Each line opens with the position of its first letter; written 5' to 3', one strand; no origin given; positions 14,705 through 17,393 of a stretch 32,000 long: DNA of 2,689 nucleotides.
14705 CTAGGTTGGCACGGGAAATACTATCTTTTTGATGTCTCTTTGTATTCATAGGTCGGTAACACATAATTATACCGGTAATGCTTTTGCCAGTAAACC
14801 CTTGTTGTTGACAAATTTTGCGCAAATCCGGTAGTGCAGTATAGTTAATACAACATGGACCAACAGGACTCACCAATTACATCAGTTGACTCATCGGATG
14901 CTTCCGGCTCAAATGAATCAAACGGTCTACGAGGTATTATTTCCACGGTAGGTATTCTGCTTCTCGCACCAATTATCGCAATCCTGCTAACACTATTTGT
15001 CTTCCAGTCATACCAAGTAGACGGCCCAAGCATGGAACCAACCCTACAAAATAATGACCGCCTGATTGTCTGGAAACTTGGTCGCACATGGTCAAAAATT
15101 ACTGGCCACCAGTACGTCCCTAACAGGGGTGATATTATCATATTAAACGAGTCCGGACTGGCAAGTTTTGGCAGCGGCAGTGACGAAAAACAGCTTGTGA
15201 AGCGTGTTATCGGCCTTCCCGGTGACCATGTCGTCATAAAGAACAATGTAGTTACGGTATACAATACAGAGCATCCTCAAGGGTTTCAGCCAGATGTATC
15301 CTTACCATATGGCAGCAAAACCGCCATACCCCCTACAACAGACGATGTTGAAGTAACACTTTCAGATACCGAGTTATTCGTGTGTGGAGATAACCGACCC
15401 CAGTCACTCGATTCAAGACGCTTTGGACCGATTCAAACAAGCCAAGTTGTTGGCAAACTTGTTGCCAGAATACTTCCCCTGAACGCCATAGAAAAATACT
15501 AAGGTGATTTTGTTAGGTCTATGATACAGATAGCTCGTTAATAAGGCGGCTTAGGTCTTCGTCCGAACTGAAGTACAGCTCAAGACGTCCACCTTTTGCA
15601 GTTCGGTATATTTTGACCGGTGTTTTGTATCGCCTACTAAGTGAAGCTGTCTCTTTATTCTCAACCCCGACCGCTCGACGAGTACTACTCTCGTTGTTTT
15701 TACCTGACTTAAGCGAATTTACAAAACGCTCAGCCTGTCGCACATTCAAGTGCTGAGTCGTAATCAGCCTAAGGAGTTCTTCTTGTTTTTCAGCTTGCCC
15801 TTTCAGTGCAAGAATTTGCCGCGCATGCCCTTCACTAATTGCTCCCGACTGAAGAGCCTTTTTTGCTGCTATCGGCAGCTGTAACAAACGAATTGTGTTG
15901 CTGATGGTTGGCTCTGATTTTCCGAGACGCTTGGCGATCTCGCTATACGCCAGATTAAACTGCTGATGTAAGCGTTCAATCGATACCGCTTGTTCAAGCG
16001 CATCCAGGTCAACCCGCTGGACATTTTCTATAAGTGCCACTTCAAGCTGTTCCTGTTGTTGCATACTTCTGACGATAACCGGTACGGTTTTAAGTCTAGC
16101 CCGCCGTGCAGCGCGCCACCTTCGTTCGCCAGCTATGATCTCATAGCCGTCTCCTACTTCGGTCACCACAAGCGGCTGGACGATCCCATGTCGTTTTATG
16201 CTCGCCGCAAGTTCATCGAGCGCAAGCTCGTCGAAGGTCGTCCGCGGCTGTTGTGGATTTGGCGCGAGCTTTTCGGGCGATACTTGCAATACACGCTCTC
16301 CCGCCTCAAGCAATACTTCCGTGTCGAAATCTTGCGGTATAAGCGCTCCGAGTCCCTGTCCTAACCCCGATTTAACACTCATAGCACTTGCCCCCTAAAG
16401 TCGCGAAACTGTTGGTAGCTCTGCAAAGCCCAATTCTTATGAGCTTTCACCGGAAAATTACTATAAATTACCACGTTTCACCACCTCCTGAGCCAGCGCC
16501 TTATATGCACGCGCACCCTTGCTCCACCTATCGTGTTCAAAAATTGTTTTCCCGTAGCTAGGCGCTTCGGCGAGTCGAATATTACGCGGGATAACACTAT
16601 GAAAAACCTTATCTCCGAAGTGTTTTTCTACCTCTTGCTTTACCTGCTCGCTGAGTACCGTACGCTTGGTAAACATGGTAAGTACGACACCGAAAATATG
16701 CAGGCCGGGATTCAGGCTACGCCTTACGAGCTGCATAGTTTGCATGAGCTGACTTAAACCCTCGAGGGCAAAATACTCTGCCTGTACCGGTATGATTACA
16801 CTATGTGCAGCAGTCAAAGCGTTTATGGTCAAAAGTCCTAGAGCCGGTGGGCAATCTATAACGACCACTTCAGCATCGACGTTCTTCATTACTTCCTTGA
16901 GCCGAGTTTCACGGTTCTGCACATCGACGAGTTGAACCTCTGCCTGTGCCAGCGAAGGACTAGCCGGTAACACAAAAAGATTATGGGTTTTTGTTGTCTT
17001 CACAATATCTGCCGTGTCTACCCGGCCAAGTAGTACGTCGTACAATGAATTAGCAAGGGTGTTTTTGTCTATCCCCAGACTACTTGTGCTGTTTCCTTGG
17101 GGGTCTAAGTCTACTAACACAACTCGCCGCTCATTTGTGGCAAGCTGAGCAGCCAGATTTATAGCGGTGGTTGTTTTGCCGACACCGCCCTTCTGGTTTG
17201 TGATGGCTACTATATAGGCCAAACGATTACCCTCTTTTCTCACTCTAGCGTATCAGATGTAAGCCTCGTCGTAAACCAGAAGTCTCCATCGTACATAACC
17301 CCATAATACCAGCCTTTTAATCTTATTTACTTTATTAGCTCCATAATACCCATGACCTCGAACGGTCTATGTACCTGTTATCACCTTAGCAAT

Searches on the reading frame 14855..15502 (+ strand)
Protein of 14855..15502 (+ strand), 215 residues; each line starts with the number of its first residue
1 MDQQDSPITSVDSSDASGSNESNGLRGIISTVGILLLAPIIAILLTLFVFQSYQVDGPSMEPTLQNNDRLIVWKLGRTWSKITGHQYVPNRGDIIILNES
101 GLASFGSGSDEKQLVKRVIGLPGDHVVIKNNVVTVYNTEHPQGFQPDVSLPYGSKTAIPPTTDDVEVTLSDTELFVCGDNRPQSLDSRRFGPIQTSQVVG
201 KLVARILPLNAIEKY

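Call 113: search_protein_families(library=pfam, proteins=[window:14855-15502:+], max_evalue=0.01)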
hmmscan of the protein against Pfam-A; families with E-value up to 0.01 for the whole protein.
window:14855-15502:+ (215 aa): 1 family
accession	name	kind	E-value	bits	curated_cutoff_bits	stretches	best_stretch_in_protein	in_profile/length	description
PF10502.14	Peptidase_S26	-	6.3e-36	124.3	22.9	1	30-205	3-166/168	Signal peptidase, peptidase S26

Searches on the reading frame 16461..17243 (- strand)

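Call 7: search_protein_families(library=pfam, proteins=[window:16461-17243:-], max_evalue=0.01)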
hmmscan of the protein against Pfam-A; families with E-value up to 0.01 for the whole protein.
window:16461-17243:- (260 aa): 10 families
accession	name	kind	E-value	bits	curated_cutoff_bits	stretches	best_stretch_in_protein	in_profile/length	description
PF13614.12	AAA_31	-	4.3e-60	203.1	27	1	11-183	3-177/177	AAA domain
PF01656.29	CbiA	-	7.8e-29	100.6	25.4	1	12-234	1-125/125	CobQ/CobB/MinD/ParA nucleotide binding domain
PF10609.15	ParA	-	7.3e-13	48.9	27.1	1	10-254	4-245/246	NUBPL iron-transfer P-loop NTPase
PF00142.24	Fer4_NifH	-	3.7e-11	43.4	25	1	17-56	7-46/271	4Fe-4S iron sulfur cluster binding proteins, NifH/frxC family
PF09140.17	MipZ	-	1.7e-10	41.1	20.7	1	11-176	2-153/262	ATPase MipZ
PF02374.21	ArsA_ATPase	-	3e-07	30.4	24.3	1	17-58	8-49/305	Anion-transporting ATPase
PF06564.18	CBP_BcsQ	-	6.7e-05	23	21.3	1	11-159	3-151/234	Cellulose biosynthesis protein BcsQ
PF16575.11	CLP1_P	-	0.00012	22.4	26.6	1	20-96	4-73/188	mRNA cleavage and polyadenylation factor CLP1 P-loop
PF07015.17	VirC1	-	0.0012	18.7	24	1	12-47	4-39/231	VirC1 protein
PF01268.25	FTHFS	-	0.0056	15.4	27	0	4-43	52-91/556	Formate--tetrahydrofolate ligase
